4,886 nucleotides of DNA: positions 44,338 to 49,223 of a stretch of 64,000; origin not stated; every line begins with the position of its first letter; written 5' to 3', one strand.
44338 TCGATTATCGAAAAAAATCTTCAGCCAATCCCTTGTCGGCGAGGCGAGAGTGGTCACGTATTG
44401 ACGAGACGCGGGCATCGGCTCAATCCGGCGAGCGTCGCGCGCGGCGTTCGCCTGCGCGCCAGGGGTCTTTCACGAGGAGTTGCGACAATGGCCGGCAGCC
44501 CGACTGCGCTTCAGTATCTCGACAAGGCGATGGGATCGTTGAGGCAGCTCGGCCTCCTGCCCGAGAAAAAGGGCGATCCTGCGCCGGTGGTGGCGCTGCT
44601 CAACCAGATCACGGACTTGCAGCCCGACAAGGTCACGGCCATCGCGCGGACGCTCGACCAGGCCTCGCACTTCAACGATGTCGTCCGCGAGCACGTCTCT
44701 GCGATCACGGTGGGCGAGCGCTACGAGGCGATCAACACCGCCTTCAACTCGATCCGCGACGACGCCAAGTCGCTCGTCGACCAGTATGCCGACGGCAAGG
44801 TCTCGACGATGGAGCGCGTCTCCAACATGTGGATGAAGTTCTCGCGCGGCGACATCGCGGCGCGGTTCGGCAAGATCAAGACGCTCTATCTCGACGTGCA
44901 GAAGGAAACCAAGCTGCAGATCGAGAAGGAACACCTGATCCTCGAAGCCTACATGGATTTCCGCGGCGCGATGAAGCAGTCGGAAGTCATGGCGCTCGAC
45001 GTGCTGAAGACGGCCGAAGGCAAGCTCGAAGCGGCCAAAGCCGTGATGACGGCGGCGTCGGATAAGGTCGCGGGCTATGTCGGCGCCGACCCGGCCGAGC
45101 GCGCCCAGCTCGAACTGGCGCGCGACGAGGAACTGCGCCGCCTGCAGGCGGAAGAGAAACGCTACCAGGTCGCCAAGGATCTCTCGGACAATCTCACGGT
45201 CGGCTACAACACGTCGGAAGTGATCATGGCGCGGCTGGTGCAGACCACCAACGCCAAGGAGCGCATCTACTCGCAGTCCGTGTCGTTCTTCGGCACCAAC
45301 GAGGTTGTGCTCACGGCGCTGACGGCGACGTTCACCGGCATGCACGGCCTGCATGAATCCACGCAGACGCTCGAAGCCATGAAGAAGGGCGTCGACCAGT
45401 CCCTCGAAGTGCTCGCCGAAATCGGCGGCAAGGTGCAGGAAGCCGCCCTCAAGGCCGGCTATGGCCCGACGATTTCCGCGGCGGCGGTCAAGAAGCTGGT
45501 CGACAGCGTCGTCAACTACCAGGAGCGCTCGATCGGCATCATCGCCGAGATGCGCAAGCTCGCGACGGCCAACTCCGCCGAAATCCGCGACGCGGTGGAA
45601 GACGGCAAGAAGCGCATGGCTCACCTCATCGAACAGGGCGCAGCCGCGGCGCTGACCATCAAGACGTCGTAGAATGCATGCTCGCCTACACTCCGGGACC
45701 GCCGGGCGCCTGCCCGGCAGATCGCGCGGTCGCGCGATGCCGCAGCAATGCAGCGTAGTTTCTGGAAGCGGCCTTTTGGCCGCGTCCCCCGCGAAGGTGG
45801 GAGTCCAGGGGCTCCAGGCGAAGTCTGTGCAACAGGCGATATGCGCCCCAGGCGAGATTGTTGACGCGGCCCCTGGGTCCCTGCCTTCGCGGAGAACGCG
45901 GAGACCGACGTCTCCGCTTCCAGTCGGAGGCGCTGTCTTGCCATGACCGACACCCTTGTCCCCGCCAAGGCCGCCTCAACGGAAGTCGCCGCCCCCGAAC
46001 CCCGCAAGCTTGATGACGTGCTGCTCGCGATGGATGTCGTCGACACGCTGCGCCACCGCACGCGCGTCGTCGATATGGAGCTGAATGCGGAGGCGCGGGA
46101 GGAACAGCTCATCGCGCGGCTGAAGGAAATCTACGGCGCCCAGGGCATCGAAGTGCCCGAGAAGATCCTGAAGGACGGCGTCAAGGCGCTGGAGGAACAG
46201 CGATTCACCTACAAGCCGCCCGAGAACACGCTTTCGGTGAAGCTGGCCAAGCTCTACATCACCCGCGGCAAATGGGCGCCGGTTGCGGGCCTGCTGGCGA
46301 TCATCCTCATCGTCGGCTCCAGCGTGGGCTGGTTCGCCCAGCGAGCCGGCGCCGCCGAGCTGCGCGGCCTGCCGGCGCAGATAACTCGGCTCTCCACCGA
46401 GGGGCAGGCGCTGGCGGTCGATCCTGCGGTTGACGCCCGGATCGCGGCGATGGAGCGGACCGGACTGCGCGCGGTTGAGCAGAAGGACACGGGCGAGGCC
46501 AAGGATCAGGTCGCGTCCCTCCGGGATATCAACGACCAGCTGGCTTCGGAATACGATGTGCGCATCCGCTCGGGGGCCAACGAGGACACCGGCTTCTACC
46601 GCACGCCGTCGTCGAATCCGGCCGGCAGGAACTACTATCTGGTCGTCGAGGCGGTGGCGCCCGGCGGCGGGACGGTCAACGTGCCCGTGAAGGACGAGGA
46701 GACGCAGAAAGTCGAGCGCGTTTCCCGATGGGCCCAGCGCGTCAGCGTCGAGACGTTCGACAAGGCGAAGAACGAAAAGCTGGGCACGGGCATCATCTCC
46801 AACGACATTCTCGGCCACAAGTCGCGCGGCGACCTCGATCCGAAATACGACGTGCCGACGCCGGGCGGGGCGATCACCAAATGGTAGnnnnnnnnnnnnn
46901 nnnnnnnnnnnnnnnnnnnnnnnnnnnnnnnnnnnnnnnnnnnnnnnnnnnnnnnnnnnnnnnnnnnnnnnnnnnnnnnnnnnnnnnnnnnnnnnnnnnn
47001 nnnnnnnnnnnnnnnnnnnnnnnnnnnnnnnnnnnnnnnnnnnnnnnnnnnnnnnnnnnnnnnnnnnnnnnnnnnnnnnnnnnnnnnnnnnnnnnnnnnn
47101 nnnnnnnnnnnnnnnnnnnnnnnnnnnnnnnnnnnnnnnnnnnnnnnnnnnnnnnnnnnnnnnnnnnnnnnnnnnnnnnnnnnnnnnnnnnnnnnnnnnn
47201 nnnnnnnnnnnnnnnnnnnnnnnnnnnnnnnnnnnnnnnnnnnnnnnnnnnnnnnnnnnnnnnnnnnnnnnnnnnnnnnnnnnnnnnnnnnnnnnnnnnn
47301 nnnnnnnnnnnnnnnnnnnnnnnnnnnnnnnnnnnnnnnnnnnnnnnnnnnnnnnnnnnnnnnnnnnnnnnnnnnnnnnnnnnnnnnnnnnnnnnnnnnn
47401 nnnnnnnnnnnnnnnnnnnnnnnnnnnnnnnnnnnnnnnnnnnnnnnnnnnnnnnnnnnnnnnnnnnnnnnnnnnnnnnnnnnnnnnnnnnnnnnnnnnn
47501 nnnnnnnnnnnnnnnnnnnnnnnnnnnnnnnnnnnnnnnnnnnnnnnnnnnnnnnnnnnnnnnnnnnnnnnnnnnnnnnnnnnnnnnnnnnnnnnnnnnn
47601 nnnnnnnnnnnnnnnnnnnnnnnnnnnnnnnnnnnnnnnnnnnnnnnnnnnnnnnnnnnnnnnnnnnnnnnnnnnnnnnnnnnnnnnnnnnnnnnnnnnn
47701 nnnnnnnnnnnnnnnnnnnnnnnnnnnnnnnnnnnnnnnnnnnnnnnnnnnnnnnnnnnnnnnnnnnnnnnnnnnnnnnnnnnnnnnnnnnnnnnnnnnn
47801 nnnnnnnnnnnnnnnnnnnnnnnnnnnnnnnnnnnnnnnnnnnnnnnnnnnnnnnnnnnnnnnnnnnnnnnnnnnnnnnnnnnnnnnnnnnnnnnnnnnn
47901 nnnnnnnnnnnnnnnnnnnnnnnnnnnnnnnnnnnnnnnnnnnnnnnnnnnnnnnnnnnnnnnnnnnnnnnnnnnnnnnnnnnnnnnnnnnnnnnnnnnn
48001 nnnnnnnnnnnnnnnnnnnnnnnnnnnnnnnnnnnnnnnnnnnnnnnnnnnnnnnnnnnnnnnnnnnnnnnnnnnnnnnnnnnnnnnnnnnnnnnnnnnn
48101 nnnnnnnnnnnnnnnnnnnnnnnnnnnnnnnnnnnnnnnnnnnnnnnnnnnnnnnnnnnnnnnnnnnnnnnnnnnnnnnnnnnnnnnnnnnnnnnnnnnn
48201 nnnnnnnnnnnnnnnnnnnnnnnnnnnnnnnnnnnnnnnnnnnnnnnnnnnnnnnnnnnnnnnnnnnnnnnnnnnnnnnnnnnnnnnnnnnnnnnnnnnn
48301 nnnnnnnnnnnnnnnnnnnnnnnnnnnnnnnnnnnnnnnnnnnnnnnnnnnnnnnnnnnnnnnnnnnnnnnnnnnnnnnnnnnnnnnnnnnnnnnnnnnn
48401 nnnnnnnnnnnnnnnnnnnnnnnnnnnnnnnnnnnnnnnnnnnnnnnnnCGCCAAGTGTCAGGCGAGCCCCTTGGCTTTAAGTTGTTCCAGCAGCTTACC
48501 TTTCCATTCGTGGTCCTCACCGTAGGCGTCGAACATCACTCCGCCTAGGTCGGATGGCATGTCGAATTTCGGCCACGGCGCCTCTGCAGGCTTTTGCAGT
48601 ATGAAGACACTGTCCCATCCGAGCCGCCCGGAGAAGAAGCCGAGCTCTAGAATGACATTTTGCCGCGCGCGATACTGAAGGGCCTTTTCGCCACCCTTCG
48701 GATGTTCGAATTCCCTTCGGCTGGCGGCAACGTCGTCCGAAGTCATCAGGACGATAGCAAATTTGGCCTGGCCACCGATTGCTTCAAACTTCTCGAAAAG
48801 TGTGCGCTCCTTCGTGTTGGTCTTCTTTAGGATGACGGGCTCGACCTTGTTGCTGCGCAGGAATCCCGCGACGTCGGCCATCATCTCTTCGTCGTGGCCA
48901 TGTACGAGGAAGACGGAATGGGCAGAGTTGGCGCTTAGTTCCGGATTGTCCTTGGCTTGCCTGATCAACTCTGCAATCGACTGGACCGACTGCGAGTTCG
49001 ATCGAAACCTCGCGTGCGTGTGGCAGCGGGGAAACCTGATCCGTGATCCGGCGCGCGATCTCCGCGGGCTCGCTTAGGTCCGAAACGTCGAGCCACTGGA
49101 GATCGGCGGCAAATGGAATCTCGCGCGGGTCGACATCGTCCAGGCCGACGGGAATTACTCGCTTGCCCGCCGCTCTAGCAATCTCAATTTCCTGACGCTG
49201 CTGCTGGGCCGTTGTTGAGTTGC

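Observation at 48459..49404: Lower-GC insertion encoding a TIR domain and a TIR-like (CAP12/PycTIR-type) domain with no recognisable partner: possible stand-alone NAD-targeting defence gene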

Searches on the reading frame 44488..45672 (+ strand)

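Call 57: search_protein_families(library=pfam, proteins=[window:44488-45672:+], max_evalue=0.1)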
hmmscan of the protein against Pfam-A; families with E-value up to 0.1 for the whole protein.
window:44488-45672:+ (394 aa): 1 family
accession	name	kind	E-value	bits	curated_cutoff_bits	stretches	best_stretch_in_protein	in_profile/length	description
PF17932.6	TetR_C_24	-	0.008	16.9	26.4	1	332-387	10-65/114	Tetracyclin repressor-like, C-terminal domain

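Call 67: search_protein_families(library=padloc, proteins=[window:44488-45672:+], max_evalue=0.01)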
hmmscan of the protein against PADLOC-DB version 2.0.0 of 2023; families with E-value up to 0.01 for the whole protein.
window:44488-45672:+ (394 aa): 0 families

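Call 95: search_protein_families(library=ncbifam, proteins=[window:44488-45672:+], max_evalue=0.01)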
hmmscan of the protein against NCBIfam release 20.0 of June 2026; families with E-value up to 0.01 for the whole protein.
window:44488-45672:+ (394 aa): 0 families

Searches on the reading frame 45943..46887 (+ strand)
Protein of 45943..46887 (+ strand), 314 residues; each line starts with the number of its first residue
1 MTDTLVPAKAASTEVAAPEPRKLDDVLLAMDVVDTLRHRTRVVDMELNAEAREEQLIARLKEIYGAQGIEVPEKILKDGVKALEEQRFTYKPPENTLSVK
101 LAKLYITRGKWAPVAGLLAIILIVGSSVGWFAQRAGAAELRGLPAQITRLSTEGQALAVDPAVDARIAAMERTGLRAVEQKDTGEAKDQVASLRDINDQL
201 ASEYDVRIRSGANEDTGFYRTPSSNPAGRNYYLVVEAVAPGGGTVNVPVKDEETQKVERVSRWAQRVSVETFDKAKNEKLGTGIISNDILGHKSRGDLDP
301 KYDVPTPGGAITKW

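Call 13: search_protein_families(library=pfam, proteins=[window:45943-46887:+], max_evalue=0.01)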
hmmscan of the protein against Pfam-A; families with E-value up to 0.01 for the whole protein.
window:45943-46887:+ (314 aa): 1 family
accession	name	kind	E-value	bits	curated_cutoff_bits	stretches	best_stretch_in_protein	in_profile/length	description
PF19911.4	DUF6384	-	1.9e-101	339.7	25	1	19-314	4-308/308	Family of unknown function (DUF6384)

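Call 15: find_related_loci(query=window:45943-46887:+, collection=genome_contigs, flank=10000)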
Query window:45943-46887:+ (314 aa) in genome_contigs; peptide patterns used: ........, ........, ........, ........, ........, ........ (x = any residue, [..] = any of these).
80 stretches matched a pattern, but none encodes a relative of the query by tblastn (E <= 1e-3).

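Call 16: find_encoding_contigs(protein=window:45943-46887:+, flank=10000, max_places=10)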
Protein window:45943-46887:+ (314 aa): no gene with exactly this product is on record in the collection.

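Call 67: search_protein_families(library=padloc, proteins=[window:45943-46887:+], max_evalue=0.01)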
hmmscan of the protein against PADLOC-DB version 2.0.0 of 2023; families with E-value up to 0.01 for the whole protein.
window:45943-46887:+ (314 aa): 0 families

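Call 95: search_protein_families(library=ncbifam, proteins=[window:45943-46887:+], max_evalue=0.01)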
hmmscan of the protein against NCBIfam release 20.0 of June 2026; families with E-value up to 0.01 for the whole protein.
window:45943-46887:+ (314 aa): 0 families

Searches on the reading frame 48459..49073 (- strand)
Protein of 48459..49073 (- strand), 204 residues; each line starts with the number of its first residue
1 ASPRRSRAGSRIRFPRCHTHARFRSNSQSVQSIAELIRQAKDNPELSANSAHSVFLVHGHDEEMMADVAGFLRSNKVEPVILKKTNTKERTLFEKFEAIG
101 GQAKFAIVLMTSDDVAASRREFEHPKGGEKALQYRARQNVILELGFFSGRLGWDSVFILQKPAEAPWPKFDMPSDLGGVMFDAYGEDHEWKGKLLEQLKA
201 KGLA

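Call 7: search_protein_families(library=pfam, proteins=[window:48459-49073:-], max_evalue=1)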
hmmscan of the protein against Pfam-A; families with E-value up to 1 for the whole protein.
window:48459-49073:- (204 aa): 1 family
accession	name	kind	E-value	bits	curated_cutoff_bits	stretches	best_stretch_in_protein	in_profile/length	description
PF10137.14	CAP12-PCTIR_TIR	-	1.4e-28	99.7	24.7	1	54-183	2-116/119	CAP12/Pycsar effector protein, TIR domain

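Call 8: search_protein_families(library=padloc, proteins=[window:48459-49073:-], max_evalue=1)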
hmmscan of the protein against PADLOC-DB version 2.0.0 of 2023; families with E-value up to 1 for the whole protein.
window:48459-49073:- (204 aa): 10 families
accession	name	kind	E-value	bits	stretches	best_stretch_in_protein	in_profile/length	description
PDLC05005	PDC-S35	-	1.8e-43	147.1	1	40-203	107-255/264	-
PDLC05004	PDC-S35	-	1.9e-39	133.9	1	39-203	107-257/265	-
PDLC05007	PDC-S35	-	1.5e-38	131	1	34-203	113-270/278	-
PDLC05006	PDC-S35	-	2.4e-34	116.7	1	38-203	69-224/231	-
PDLC05003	PDC-S35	-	7.9e-32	108.7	1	35-203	73-233/245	-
PDLC02371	PycTIR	-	8.2e-12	43.1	1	47-185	147-261/288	-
PDLC00731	Effector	-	3.1e-10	37.5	1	92-188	197-279/306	TIR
PDLC00729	Effector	-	9.9e-10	36.3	1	94-189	48-127/310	TIR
PDLC00732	Effector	-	5.9e-08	30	1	96-184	197-271/301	TIR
PDLC00122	GajB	-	0.052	10.4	1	19-104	229-313/502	UrvD helicase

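Call 9: search_protein_families(library=ncbifam, proteins=[window:48459-49073:-], max_evalue=1)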
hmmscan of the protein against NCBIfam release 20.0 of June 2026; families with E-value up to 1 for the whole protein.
window:48459-49073:- (204 aa): 3 families
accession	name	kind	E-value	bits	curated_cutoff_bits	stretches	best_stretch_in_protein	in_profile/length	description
NF050172.1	CDNTAsCap12CFB2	equivalog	6e-07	29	450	1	104-195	56-131/312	CBASS system CD-NTase-associated NAD(+) hydrolase Cap12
NF050171.1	CDNTAsCap12CFB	equivalog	7.8e-06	25.3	450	1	105-188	59-126/305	CBASS system CD-NTase-associated NAD(+) hydrolase Cap12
NF009622.0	PRK13128.1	equivalog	0.0057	15.2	443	1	29-136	387-494/518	D-aminopeptidase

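Call 51: search_solved_structures(query=window:48462-48968:-, max_evalue=1, show_alignments=4)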
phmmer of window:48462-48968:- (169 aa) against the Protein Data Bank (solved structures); distinct sequences matched with E-value up to 1: 1.
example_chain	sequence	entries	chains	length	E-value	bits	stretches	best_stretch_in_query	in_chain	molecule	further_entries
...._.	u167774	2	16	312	0.0081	19.3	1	65-146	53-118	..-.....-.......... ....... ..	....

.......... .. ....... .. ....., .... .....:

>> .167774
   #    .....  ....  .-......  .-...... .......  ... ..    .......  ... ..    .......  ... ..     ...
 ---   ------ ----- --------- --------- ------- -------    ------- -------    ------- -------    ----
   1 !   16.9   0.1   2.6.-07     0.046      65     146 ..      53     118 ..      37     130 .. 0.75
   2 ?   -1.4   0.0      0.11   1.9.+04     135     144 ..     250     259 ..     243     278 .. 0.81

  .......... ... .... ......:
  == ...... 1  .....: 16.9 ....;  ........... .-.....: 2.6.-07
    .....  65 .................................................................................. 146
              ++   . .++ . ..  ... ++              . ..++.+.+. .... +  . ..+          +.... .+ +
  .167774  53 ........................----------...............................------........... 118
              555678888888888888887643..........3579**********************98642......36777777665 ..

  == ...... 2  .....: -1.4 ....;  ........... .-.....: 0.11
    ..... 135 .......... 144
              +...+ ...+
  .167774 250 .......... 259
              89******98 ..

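Call 76: find_encoding_contigs(protein=window:48459-48968:-, flank=3000, max_places=10)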
Protein window:48459-48968:- (169 aa): no gene with exactly this product is on record in the collection.
